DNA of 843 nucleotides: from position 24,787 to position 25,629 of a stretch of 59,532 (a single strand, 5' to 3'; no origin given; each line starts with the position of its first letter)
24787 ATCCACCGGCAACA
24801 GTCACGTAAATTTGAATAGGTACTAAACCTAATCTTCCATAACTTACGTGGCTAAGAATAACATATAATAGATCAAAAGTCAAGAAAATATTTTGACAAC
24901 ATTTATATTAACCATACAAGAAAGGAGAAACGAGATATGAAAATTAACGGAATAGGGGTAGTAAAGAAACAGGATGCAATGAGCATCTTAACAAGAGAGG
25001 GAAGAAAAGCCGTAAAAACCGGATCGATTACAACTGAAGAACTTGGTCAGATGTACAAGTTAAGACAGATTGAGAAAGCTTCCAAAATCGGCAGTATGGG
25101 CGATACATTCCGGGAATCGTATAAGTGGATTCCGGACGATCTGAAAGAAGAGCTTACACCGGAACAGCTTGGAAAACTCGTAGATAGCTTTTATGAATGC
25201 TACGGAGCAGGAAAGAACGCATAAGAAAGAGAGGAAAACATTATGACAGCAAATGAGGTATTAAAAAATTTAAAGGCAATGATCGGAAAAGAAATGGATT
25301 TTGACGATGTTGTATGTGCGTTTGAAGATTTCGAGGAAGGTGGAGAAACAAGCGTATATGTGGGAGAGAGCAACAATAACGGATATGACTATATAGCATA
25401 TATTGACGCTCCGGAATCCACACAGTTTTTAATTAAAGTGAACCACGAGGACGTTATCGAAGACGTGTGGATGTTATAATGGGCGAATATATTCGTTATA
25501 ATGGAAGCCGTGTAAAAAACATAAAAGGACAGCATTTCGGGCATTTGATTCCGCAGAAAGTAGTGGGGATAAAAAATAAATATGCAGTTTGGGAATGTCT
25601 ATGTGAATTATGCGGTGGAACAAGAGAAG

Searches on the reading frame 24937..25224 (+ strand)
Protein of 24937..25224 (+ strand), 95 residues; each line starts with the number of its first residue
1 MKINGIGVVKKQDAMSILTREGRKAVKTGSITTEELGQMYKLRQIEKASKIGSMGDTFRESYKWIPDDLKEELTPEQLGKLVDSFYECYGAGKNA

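Call 33: search_protein_families(library=pfam, proteins=[window:24937-25224:+], max_evalue=0.01)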
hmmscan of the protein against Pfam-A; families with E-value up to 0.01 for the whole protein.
window:24937-25224:+ (95 aa): 0 families

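Call 34: search_protein_families(library=phrogs, proteins=[window:24937-25224:+], max_evalue=0.001)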
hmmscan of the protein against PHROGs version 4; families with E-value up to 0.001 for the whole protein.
window:24937-25224:+ (95 aa): 0 families

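Call 44: search_dna_similar(query=window:24937-25224:+, collection=phages, mode=protein, max_rows=25, max_evalue=0.001)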
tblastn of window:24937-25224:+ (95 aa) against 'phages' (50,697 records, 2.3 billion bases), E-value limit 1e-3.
Records with a match: 2; places in all: 2; records where one place covers at least 80% of the query: 2.
Best place of each record, by identity: <60% 2.
By first word of the organism name: Bacteriophage 1; Bifidobacterium 1.
By host as written in the record: - 1; Bifidobacterium asteroides 1.
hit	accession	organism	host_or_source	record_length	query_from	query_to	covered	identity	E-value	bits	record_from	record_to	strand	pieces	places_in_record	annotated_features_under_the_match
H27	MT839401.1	Bacteriophage sp.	human fecal samples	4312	1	95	100%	58.9%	3e-33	125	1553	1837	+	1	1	record has no annotation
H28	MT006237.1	Bifidobacterium phage BigBern1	Bifidobacterium asteroides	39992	18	93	80%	35.5%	2e-7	52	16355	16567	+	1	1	hypothetical protein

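Call 45: get_annotated_region(hit=H27, flank=5000)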
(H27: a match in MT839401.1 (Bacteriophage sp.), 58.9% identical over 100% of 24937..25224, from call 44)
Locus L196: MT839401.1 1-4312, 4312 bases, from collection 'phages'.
description: UNVERIFIED: Bacteriophage sp. clone scaffold_10602 genomic sequence.
organism: Bacteriophage sp. (NCBI taxid 38018)
taxonomy: Viruses
host: -; source: human fecal samples; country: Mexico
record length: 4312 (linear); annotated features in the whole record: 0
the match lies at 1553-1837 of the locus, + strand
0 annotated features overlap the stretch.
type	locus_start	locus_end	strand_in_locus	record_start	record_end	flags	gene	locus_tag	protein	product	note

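Call 46: get_annotated_region(hit=H28, flank=4000)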
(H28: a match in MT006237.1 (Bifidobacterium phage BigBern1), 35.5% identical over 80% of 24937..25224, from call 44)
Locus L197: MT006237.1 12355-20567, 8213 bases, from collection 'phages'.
description: Bifidobacterium phage BigBern1, complete genome.
organism: Bifidobacterium phage BigBern1 (NCBI taxid 2713246)
taxonomy: Viruses; Duplodnaviria; Heunggongvirae; Uroviricota; Caudoviricetes
host: Bifidobacterium asteroides; source: honeybee gut; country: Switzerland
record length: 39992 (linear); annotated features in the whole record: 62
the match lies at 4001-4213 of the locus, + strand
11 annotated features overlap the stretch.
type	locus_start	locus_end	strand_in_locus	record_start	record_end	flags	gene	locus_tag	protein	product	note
CDS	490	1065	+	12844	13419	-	-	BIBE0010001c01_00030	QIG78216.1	hypothetical protein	BIBE001.0001.c01_00030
CDS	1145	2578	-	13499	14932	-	-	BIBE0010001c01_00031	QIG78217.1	hypothetical protein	BIBE001.0001.c01_00031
CDS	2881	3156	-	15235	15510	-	-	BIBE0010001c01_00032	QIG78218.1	hypothetical protein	BIBE001.0001.c01_00032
CDS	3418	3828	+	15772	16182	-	-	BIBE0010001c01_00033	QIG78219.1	hypothetical protein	BIBE001.0001.c01_00033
CDS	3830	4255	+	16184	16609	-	-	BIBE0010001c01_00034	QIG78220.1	hypothetical protein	BIBE001.0001.c01_00034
CDS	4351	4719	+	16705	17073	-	-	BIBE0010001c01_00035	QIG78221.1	hypothetical protein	BIBE001.0001.c01_00035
CDS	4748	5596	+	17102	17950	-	-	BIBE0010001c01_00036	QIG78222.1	hypothetical protein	BIBE001.0001.c01_00036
CDS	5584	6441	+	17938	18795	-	-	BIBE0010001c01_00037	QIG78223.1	hypothetical protein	BIBE001.0001.c01_00037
CDS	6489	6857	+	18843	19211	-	-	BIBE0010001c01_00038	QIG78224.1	hypothetical protein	BIBE001.0001.c01_00038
CDS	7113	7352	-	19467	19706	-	-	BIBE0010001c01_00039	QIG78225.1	hypothetical protein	BIBE001.0001.c01_00039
CDS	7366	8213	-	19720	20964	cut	-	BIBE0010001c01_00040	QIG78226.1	hypothetical protein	BIBE001.0001.c01_00040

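Call 51: search_solved_structures(query=window:24937-25224:+, max_evalue=10, show_alignments=2)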
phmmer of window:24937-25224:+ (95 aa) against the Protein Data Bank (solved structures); distinct sequences matched with E-value up to 10: 1.
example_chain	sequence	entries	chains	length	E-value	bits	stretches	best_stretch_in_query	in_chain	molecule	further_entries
2hep_A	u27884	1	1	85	0.61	13.9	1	25-79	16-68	UPF0291 protein ynzC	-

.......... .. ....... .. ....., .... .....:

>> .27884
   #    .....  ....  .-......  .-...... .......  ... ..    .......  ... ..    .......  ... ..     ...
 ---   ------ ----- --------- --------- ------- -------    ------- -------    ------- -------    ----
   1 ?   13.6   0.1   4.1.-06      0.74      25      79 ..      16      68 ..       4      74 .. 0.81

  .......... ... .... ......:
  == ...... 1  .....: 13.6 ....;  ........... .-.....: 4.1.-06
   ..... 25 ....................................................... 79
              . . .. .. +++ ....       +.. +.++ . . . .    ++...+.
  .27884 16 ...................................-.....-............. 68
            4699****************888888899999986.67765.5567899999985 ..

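Call 52: find_homologous_proteins(query=window:24937-25224:+, max_evalue=0.001)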
Query window:24937-25224:+ (95 aa): 457 proteins with E <= 0.001 among 458 candidates; the best 120 are listed.
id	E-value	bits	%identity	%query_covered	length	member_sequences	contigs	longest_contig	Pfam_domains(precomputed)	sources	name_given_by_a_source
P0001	1.9e-51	190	92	100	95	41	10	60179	-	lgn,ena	-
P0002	1.6e-49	184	89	100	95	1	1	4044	-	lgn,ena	-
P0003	2.0e-49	183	89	100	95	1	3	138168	-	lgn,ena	-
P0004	7.3e-49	181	88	100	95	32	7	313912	-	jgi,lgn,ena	jgi:hypothetical protein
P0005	1.1e-48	181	87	100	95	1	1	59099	-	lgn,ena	-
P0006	1.2e-48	181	88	100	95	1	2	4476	-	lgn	-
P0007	1.3e-48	181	86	100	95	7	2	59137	-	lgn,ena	-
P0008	2.4e-48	180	87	100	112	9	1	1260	-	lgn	-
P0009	9.3e-48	178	85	100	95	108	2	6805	-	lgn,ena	-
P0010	1.9e-47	177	86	100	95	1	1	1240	-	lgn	-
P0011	2.0e-47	177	85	100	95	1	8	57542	-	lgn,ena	-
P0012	3.7e-47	176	86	100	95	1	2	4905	-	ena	-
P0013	3.8e-47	176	85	100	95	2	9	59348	-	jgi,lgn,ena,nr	jgi:hypothetical protein|nr:MAG TPA: hypothetical protein [Caudoviricetes sp.]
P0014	5.1e-47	176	86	100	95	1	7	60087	-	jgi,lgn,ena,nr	jgi:hypothetical protein|nr:MAG TPA: hypothetical protein [Caudoviricetes sp.]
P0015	6.3e-47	175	86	100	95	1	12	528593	-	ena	-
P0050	8.3e-45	169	80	100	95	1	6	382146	-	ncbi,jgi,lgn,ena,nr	jgi:hypothetical protein|nr:MAG TPA: hypothetical protein [Caudoviricetes sp.]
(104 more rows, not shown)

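Call 53: find_encoding_contigs(protein=P0050, flank=10000, max_places=6)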
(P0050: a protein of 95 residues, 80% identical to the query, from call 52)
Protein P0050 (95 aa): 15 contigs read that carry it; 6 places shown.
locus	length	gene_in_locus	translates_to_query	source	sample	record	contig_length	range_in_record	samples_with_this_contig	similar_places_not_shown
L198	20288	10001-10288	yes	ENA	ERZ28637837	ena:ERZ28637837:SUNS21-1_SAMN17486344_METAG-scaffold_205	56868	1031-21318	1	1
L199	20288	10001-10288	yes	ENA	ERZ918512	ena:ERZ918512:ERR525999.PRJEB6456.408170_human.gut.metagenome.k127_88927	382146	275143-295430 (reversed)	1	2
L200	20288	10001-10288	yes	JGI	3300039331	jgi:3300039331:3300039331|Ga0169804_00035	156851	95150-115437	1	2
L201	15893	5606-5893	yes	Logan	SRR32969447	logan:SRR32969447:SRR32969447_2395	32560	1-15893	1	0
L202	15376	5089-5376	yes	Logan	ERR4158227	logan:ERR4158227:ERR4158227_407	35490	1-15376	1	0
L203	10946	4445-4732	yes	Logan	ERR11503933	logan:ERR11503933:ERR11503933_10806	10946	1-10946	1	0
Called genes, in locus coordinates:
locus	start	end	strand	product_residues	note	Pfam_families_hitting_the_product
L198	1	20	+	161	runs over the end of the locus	PF09643:YopX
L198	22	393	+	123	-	-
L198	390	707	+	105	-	-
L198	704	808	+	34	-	-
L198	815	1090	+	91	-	-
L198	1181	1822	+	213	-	PF01555:N6_N4_Mtase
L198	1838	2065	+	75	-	PF00196:GerE (weak)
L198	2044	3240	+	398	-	PF00589:Phage_integrase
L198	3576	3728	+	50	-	-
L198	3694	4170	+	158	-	-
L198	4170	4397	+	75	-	-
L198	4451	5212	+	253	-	-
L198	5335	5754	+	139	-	-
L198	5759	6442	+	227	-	-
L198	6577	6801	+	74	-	-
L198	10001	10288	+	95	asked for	-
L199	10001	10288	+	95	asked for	-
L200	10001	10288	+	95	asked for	-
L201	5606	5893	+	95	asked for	-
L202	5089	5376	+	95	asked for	-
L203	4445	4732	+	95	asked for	-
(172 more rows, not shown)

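Call 100: predict_structure(alignment_id=A5)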
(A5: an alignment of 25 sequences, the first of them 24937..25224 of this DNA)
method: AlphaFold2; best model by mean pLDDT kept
length: 95 residues; sequences in the alignment: 25
mean_pLDDT: 75.5   pTM: 0.67
mean pLDDT of the five models: 75.5, 72.3, 69.0, 56.9, 53.6
residues with pLDDT >= 90: 3; 70-90: 68; 50-70: 16; < 50: 8
segments of 3 or more residues with pLDDT < 50: 91-95
pLDDT, mean of each block of 10 residues (from residue 1): 85 87 86 87 77 53 73 79 72 36
secondary structure, 60 per line:
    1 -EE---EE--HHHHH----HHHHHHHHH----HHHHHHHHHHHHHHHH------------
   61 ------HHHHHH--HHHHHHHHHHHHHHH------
elements in order: H11-15 H20-28 H33-48 H67-72 H75-89

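Call 104: fold_search(model_id=the predicted structure, library=pdb)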
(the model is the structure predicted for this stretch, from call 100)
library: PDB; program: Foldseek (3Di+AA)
matches with E <= 10: 13; with E <= 0.001: 0
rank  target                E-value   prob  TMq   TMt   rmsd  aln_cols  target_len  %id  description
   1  6hz4_A                3.1e+00  0.05  0.27  0.12   8.7        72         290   17  Structure of McrBC without DNA binding domains (one half of the full complex) (released 2019-07-24)
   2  7nfu_A                3.7e+00  0.12  0.33  0.16   8.1        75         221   15  Crystal structure of C-terminally truncated Geobacillus thermoleovorans nucleoid occlusion protein Noc (released 2021-02-17)
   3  7ng0                  5.1e+00  0.09  0.32  0.18   8.2        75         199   13  Crystal structure of N- and C-terminally truncated Geobacillus thermoleovorans nucleoid occlusion protein Noc (released 2021-02-17)
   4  5awf_E                5.8e+00  0.03  0.24  0.07  10.3        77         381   10  Crystal structure of SufB-SufC-SufD complex from Escherichia coli (released 2015-11-11)
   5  9kyx_B                6.1e+00  0.04  0.26  0.24   8.4        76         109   17  The scaffold tetramer of phage P22 (released 2025-02-26)
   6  3fwc_D                6.5e+00  0.05  0.30  0.33  10.8        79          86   11  Sac3:Sus1:Cdc31 complex (released 2009-04-14)
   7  7nfu_B                6.9e+00  0.08  0.33  0.16   8.1        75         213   15  Crystal structure of C-terminally truncated Geobacillus thermoleovorans nucleoid occlusion protein Noc (released 2021-02-17)
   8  9a7k_A                7.8e+00  0.02  0.28  0.07  12.9        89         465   11  Integrative model of SUFB-SUFD by crosslinking MS and deep learning (released 2024-09-18)
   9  7jv4_C                7.8e+00  0.02  0.20  0.03  17.2        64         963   17  SARS-CoV-2 spike in complex with the S2H13 neutralizing antibody (one RBD open) (released 2020-10-14)
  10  8gjm_B                8.3e+00  0.02  0.20  0.02  13.0        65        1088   12  17b10 fab in complex with full-length SARS-CoV-2 Spike G614 trimer (released 2023-04-05)
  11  5fyw_M                8.3e+00  0.02  0.28  0.14  15.8       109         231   11  Transcription initiation complex structures elucidate DNA opening (OC) (released 2016-05-18)
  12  4yxy_A                9.4e+00  0.04  0.29  0.30   9.2        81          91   22  Computationally designed left-handed alpha/alpha toroid with 9 repeats; two linked rings of 12 repeats each structure (released 2015-12-16)
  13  9lie                  9.4e+00  0.02  0.27  0.22   7.9        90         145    7  Repetitive domain (RP) 2 structure of aciniform spidroin from Latrodectus hesperus (released 2025-10-01)

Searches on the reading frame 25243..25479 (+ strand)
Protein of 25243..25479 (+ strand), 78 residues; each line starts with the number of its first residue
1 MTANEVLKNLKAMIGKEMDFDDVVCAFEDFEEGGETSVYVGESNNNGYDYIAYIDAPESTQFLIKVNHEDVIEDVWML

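Call 33: search_protein_families(library=pfam, proteins=[window:25243-25479:+], max_evalue=0.01)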
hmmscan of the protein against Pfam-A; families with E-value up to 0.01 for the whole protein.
window:25243-25479:+ (78 aa): 0 families

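Call 34: search_protein_families(library=phrogs, proteins=[window:25243-25479:+], max_evalue=0.001)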
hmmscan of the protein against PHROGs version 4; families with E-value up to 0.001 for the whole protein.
window:25243-25479:+ (78 aa): 0 families

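Call 85: search_solved_structures(query=window:25243-25479:+, max_evalue=1)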
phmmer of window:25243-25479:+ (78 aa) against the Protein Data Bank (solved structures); distinct sequences matched with E-value up to 1: 1.
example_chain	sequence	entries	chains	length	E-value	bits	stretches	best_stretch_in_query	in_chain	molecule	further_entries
9mzg_B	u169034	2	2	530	0.8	13.5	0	20-44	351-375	Guanine nucleotide-binding protein G(I)/G(S)/G(T) subunit beta-1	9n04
